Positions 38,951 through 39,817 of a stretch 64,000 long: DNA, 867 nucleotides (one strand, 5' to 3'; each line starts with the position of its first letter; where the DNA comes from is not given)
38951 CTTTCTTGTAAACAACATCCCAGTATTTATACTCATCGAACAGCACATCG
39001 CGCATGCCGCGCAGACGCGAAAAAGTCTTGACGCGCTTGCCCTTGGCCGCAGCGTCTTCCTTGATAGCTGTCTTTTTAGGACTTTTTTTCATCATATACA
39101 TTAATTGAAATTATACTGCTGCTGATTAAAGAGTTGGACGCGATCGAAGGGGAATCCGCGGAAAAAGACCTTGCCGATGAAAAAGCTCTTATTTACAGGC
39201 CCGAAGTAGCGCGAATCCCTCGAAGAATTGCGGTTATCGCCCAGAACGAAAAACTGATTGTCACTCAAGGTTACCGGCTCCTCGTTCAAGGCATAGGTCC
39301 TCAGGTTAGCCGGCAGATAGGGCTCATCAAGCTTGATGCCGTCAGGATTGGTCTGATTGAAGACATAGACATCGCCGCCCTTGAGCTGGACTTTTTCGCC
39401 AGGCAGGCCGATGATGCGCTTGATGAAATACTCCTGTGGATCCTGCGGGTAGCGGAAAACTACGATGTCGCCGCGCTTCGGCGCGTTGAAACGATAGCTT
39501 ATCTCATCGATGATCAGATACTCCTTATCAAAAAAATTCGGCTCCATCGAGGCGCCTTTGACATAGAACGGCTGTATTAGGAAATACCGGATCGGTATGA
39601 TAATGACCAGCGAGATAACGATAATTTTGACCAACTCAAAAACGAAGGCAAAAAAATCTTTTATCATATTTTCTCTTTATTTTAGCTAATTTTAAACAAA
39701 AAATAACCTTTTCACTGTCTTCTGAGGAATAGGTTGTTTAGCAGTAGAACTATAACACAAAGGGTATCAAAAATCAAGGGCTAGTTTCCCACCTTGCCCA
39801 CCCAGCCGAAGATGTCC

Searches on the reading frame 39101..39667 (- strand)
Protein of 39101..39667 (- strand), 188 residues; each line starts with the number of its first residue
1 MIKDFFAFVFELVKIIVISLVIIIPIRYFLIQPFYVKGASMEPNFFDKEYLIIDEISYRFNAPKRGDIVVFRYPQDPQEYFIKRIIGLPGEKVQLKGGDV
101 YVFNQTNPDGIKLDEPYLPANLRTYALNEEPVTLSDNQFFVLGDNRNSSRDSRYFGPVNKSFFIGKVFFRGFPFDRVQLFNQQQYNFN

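Call 63: search_protein_families(library=pfam, proteins=[window:39101-39667:-], max_evalue=0.01)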
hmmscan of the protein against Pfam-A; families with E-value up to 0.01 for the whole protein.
window:39101-39667:- (188 aa): 2 families
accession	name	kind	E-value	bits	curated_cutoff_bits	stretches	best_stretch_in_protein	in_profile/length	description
PF10502.14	Peptidase_S26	-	5e-45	153.9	22.9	1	10-170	2-166/168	Signal peptidase, peptidase S26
PF00717.28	Peptidase_S24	-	3.9e-07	30.2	23.3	1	35-96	39-92/116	Peptidase S24-like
